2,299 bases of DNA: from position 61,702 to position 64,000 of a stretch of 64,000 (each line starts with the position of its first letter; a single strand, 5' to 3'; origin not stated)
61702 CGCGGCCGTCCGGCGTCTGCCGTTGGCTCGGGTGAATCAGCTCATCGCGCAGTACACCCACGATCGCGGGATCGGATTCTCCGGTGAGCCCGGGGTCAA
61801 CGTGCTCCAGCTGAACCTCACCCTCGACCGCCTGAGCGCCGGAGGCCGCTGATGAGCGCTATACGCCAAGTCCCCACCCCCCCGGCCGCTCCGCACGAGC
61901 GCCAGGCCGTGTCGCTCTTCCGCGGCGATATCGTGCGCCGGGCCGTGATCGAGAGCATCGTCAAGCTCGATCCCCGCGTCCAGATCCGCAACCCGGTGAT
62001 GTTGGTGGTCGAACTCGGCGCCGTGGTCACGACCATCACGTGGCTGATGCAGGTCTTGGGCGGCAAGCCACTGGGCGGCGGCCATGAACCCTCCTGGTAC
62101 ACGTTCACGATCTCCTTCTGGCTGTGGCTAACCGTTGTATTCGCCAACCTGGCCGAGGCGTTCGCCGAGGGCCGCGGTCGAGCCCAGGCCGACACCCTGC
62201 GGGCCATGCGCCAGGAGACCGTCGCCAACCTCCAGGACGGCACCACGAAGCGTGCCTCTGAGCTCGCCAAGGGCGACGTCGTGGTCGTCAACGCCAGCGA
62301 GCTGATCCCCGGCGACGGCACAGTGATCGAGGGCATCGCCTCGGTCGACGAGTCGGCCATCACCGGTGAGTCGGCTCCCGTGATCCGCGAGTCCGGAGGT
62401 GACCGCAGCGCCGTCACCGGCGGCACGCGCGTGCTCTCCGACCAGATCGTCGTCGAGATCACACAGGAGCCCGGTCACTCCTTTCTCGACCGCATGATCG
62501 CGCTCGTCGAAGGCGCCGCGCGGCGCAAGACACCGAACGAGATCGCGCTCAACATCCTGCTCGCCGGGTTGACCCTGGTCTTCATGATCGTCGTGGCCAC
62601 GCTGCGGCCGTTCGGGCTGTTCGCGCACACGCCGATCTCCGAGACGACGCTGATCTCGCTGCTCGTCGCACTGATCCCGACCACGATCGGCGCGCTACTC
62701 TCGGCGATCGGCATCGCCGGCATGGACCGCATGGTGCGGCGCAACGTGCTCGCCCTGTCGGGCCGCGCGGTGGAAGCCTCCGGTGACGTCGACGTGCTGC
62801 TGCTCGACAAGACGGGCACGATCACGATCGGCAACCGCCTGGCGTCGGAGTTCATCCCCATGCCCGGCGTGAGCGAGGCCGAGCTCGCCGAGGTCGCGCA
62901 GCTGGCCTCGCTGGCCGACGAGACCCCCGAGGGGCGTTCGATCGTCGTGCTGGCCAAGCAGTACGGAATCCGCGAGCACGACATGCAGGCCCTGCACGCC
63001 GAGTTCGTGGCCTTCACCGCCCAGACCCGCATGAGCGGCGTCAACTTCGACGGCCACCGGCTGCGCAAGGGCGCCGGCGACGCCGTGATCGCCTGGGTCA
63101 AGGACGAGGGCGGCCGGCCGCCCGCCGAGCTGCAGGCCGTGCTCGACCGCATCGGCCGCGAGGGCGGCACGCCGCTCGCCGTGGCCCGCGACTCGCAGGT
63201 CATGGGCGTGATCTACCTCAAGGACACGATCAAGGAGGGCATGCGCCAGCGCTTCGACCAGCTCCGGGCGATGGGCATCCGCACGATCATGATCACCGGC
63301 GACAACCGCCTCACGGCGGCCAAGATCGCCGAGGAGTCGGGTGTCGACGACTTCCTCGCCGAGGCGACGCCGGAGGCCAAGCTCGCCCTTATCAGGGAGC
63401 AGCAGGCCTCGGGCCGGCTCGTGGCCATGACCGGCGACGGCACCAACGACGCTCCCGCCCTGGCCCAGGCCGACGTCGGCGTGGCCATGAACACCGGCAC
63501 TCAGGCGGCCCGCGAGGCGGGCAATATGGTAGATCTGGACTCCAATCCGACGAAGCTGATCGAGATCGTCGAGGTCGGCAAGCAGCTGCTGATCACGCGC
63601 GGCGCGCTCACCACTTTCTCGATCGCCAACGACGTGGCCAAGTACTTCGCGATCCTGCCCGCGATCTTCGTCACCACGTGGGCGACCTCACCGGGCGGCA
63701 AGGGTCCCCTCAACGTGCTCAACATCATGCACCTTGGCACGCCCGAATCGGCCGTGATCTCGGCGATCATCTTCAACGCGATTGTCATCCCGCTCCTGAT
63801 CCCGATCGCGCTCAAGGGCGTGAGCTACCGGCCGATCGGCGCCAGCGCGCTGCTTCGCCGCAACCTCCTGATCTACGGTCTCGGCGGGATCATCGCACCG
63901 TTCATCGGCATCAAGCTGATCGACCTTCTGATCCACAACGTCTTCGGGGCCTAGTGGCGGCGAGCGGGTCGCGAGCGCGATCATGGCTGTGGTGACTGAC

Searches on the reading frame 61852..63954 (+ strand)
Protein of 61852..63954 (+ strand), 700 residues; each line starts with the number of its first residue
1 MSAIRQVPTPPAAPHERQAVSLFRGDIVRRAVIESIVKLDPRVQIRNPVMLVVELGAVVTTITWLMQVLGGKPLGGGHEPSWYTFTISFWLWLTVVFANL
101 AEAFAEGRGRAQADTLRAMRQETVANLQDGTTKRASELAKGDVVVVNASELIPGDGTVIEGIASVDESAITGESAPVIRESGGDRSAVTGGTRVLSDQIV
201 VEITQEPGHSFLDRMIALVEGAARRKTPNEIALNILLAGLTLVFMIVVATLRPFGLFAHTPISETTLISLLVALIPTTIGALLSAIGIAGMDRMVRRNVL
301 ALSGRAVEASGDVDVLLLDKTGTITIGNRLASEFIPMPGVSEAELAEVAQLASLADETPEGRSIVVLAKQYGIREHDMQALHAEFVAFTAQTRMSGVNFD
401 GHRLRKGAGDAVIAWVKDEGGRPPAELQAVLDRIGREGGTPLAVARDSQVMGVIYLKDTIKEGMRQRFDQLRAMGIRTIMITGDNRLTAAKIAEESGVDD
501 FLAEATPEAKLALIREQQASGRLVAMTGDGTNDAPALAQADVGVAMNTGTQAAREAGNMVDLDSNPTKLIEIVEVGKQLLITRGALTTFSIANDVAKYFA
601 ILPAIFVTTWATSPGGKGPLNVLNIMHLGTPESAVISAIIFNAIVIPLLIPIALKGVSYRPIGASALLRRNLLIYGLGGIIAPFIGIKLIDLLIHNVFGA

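Call 3: search_protein_families(library=pfam, proteins=[window:61852-63954:+], max_evalue=0.01)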
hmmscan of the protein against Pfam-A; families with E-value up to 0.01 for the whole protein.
window:61852-63954:+ (700 aa): 4 families
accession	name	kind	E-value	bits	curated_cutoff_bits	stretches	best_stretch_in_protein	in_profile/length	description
PF00122.25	E1-E2_ATPase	-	3.9e-31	108.4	28.1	1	121-297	4-181/181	E1-E2 ATPase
PF00702.32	Hydrolase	-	2.4e-27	97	26.4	1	313-541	1-191/191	haloacid dehalogenase-like hydrolase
PF12710.13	HAD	-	1.3e-05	26.2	27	1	455-537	81-188/189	haloacid dehalogenase-like hydrolase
PF08282.18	Hydrolase_3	-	0.00033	20.9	20.9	1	513-560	195-242/255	haloacid dehalogenase-like hydrolase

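Call 27: find_encoding_contigs(protein=window:61852-63954:+, flank=10000, max_places=2)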
Protein window:61852-63954:+ (700 aa): no gene with exactly this product is on record in the collection.
